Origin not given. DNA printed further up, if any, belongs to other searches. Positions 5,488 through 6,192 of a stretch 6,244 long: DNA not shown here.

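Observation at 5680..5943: Extreme Gly/Tyr low-complexity secreted protein with [G/S/T]-Y-[G/S/T] stickers and GTGYY tandem repeats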

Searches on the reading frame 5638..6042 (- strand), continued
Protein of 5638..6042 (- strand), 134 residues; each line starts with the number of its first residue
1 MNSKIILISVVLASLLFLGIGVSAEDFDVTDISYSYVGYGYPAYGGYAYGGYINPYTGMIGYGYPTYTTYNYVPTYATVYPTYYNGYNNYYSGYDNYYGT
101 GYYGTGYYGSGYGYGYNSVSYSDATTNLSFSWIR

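Call 69: list_cluster_members(proteins=[window:5641-6042:-, P0002, P0003, P0006, P0001])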
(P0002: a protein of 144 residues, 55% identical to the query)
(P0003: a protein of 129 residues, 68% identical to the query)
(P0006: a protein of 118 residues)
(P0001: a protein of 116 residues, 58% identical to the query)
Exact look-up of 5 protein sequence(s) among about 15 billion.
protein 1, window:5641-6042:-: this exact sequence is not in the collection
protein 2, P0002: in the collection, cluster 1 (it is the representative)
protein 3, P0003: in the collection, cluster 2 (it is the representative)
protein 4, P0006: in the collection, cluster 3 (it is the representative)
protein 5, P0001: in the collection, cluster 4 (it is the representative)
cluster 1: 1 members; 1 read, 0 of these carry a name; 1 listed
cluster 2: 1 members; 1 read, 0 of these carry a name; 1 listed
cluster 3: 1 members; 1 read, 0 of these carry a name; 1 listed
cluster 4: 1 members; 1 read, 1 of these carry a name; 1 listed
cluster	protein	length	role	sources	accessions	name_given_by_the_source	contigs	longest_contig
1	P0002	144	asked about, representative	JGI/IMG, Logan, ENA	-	-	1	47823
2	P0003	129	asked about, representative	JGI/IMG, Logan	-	-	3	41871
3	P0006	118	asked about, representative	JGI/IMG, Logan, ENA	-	-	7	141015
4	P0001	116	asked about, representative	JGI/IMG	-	hypothetical protein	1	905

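Call 70: find_related_loci(query=A2, collection=metagenome_contigs, flank=2500)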
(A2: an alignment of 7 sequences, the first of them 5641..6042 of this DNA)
Query A2 (134 aa) in metagenome_contigs; peptide patterns used: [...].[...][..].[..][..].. (x = any residue, [..] = any of these).
162 stretches matched a pattern; 8 encode a relative of the query (tblastn E <= 1e-3); 8 distinct loci.
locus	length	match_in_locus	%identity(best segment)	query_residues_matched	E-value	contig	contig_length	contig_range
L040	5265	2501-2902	100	1-134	2e-78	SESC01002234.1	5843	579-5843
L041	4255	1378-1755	83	1-134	5e-37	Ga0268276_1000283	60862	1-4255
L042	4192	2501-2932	55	1-134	2e-27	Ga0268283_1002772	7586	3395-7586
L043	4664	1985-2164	80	1-60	1e-26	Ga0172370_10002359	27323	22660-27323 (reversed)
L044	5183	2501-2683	74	1-60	1e-22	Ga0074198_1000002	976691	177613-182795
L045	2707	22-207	71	1-60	3e-22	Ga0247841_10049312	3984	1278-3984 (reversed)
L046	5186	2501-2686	68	1-60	3e-21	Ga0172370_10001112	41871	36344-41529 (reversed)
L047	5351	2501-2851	32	1-132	9e-11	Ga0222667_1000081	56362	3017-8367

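Call 73: search_protein_families(library=phrogs, proteins=[window:5638-6042:-, L002:9277-9675:-], max_evalue=0.01)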
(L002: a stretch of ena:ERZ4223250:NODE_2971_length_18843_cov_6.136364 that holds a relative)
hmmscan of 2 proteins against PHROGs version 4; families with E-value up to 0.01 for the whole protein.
window:5638-6042:- (134 aa): 0 families

L002:9277-9675:- (132 aa): 0 families

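Call 74: search_protein_families(library=pfam, alignment_id=A2, max_evalue=1)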
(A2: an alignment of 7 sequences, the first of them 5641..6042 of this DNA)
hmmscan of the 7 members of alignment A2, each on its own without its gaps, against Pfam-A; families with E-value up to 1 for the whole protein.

A. member 1, window:5641-6042:- (134 aa): 0 families

B. families by the number of members that match (of 7 scanned): 1 family
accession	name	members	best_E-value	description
PF11328.14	DUF3130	1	0.47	Protein of unknown function (DUF3130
